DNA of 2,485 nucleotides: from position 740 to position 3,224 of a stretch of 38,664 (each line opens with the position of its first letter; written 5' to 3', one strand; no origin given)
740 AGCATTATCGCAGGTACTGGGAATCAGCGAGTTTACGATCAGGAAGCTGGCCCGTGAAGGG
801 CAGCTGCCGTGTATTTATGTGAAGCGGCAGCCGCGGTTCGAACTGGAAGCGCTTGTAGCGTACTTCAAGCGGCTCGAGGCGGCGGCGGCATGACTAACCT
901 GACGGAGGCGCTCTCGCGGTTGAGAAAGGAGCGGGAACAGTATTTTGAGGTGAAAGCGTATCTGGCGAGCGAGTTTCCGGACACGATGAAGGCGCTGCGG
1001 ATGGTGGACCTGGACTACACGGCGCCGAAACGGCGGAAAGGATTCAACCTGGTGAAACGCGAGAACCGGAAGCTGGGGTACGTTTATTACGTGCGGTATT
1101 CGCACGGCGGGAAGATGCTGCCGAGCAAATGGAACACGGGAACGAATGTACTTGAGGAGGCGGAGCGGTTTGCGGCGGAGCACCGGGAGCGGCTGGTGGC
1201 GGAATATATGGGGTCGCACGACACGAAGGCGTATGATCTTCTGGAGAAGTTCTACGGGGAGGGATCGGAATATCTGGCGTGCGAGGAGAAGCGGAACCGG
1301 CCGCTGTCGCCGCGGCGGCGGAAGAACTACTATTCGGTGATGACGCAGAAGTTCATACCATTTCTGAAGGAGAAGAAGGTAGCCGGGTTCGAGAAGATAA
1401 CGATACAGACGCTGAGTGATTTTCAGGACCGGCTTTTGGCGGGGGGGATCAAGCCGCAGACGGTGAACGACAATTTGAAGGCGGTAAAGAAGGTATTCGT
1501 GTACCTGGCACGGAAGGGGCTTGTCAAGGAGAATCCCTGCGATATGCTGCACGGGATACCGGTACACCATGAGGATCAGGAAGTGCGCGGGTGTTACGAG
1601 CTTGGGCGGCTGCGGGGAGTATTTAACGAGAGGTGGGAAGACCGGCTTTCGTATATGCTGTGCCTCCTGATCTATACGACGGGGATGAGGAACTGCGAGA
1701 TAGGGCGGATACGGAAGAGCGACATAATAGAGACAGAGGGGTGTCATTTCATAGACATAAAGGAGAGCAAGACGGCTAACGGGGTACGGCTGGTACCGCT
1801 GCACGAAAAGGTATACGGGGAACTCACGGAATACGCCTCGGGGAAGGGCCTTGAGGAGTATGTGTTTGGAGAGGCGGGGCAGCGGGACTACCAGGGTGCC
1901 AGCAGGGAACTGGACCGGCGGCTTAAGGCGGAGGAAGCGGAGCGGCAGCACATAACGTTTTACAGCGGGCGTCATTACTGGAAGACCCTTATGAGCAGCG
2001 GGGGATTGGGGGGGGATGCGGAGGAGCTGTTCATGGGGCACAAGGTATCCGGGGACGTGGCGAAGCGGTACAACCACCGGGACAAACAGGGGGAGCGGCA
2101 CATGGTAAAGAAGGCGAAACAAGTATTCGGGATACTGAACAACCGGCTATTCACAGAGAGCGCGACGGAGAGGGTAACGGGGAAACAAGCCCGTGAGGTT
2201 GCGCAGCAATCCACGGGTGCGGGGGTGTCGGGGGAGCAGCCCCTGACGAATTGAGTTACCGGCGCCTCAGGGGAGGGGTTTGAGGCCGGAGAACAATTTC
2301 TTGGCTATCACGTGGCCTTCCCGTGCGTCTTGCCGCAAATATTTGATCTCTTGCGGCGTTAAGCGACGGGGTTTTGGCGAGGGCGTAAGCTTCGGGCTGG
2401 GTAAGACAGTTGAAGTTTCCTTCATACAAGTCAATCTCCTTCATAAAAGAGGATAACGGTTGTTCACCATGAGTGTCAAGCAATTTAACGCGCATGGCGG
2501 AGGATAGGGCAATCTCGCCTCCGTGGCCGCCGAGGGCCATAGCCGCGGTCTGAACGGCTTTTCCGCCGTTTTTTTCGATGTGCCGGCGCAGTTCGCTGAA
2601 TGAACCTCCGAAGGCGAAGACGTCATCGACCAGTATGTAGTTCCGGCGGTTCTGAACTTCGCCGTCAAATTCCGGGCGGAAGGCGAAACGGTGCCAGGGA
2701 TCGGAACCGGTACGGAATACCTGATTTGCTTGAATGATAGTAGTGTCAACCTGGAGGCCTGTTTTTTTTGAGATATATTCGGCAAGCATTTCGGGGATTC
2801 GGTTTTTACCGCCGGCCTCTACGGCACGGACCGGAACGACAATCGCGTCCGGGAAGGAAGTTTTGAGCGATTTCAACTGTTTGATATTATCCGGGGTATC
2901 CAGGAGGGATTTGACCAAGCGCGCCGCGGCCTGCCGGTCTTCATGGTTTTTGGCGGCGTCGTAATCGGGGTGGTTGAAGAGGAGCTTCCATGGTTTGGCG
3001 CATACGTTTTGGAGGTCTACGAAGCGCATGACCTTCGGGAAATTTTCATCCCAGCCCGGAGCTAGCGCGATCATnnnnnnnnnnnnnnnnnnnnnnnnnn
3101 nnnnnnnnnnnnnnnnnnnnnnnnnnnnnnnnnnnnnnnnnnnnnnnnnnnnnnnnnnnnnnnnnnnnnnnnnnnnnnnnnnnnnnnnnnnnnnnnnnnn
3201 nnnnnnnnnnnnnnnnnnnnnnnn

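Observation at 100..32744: Perfect 20-bp direct repeats plus matching arm-type motifs delimit a 32.6-kb integrative conjugative element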

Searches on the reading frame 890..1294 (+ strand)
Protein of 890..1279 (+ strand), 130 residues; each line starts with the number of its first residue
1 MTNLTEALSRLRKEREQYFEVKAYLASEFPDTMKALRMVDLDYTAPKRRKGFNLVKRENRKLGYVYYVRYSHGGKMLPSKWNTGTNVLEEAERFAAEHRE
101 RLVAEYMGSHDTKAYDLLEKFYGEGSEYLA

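Call 69: search_protein_families(library=pfam, proteins=[window:890-1279:+], max_evalue=5)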
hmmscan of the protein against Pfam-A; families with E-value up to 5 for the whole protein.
seq(130 aa): 0 families

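Call 77: predict_structure(alignment_id=A3)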
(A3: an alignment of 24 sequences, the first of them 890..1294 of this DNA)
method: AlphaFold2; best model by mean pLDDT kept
length: 135 residues; sequences in the alignment: 24
mean_pLDDT: 79.1   pTM: 0.45
mean pLDDT of the five models: 79.1, 76.7, 76.0, 71.7, 55.5
residues with pLDDT >= 90: 19; 70-90: 94; 50-70: 21; < 50: 1
segments of 3 or more residues with pLDDT < 50: none
pLDDT, mean of each block of 10 residues (from residue 1): 67 78 84 82 61 84 87 82 91 90 84 67 74 72
secondary structure, 60 per line:
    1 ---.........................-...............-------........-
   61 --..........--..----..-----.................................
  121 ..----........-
elements in order: H4-28 H30-44 E52-59 E63-72 H88-122 H127-134
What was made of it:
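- On Lambda-type heterobivalent Int/Xis system: They are predicted as strand-strand-helix (call 77).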

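Call 79: fold_search(model_id=the predicted structure, library=pdb)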
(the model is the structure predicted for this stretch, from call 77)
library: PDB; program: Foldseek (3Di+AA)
matches with E <= 10: 292; with E <= 0.001: 0
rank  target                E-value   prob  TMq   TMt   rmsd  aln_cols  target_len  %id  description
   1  6fht_B                9.5e-01  0.18  0.17  0.04  14.8        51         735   16  Crystal structure of an artificial phytochrome regulated adenylate/guanylate cyclase in its dark adapted Pr form (released 2018-04-18)
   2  6t3l_A                1.1e+00  0.18  0.17  0.08  14.6        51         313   16  PAS-GAF fragment from Deinococcus radiodurans phytochrome in dark state (released 2020-04-08)
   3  9qf5_An               1.1e+00  0.08  0.14  0.13  11.3        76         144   13  Structure of P. furiosus 70S ribosome grown at 102deg (released 2025-11-05)
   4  6t3l_B                1.2e+00  0.16  0.17  0.08  14.5        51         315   16  PAS-GAF fragment from Deinococcus radiodurans phytochrome in dark state (released 2020-04-08)
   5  5c5k_A                1.2e+00  0.13  0.18  0.06  14.3        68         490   13  Structure of the Pfr form of a canonical phytochrome (released 2016-02-17)
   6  1yz9_B                1.4e+00  0.35  0.28  0.19   6.0        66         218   21  Crystal structure of RNase III mutant E110Q from Aquifex aeolicus complexed with double stranded RNA at 2.1-Angstrom R (released 2005-11-22)
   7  7vmb_A                1.5e+00  0.18  0.24  0.11   7.7        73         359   22  Crystal structure of IQSEC1-IQ motif, Sec7PH tandem in complex with calmodulin (released 2022-10-12)
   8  8sgk_A                1.5e+00  0.15  0.18  0.05  14.8        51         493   16  CryoEM structure of Deinococcus radiodurans BphP photosensory module in Pr state (released 2024-05-22)
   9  6rku_B                1.5e+00  0.12  0.20  0.09  19.5       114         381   13  E. coli DNA Gyrase - DNA binding and cleavage domain in State 1 (released 2019-11-06)
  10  8qqi_B                1.5e+00  0.11  0.20  0.09  19.9       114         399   15  E.coli DNA gyrase in complex with 217 bp substrate DNA and LEI-800 (released 2024-06-19)
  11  4z1w                  1.6e+00  0.14  0.18  0.08  14.4        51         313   16  CRYSTAL STRUCTURE OF MONOMERIC BACTERIOPHYTOCHROME mutant D207L Y263F From Synchrotron (released 2016-01-20)
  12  4q0j                  1.6e+00  0.14  0.17  0.05  14.2        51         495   16  Deinococcus radiodurans BphP photosensory module (released 2014-07-16)
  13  8twj                  1.6e+00  0.09  0.17  0.09  11.8        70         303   16  AvrB_R266A bound with UDP (released 2024-02-28)
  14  4o01_B                1.6e+00  0.08  0.16  0.05  13.9        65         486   17  Crystal Structure of D. radiodurans Bacteriophytochrome Photosensory Core Module in its Illuminated Form (released 2014-05-07)
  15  5c5k_B                1.7e+00  0.15  0.18  0.06  14.6        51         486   16  Structure of the Pfr form of a canonical phytochrome (released 2016-02-17)
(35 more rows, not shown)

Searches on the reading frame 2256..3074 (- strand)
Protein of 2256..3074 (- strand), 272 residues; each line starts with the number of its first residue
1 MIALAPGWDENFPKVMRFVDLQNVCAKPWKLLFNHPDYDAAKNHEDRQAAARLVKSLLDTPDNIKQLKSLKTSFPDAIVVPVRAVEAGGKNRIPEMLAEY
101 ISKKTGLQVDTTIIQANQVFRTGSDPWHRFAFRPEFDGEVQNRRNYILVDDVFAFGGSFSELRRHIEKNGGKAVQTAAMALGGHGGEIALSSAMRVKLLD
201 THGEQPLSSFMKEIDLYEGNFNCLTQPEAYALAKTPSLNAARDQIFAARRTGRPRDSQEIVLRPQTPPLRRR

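Call 10: search_protein_families(library=pfam, proteins=[window:2256-3074:-], max_evalue=0.01)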
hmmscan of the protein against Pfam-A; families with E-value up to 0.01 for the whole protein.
window:2256-3074:- (272 aa): 0 families

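Call 69: search_protein_families(library=pfam, proteins=[window:2256-3074:-], max_evalue=5)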
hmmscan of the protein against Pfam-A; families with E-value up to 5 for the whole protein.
window:2256-3074:- (272 aa): 2 families
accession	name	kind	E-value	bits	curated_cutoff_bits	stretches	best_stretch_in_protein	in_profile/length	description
PF00156.33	Pribosyltran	-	0.07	12.9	26.3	1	145-187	89-131/158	Phosphoribosyl transferase domain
PF18308.6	GGA_N-GAT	-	0.12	12.5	25.6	1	42-58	17-33/39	N-terminal extension of GAT domain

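Call 70: search_protein_families(library=ncbifam, proteins=[window:2256-3074:-], max_evalue=0.01)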
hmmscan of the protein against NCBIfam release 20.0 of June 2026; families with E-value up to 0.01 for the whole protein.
window:2256-3074:- (272 aa): 2 families
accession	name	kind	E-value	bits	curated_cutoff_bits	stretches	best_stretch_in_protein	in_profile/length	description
TIGR01367.1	pyrE_Therm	equivalog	0.0038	16.8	150.25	1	130-180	94-142/187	orotate phosphoribosyltransferase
NF005592.0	PRK07322.1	subfamily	0.0047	16.3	143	1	143-184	120-161/180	adenine phosphoribosyltransferase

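Call 93: search_protein_families(library=padloc, proteins=[window:2256-3074:-], max_evalue=0.001)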
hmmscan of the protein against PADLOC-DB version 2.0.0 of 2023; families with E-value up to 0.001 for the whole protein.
window:2256-3074:- (272 aa): 0 families
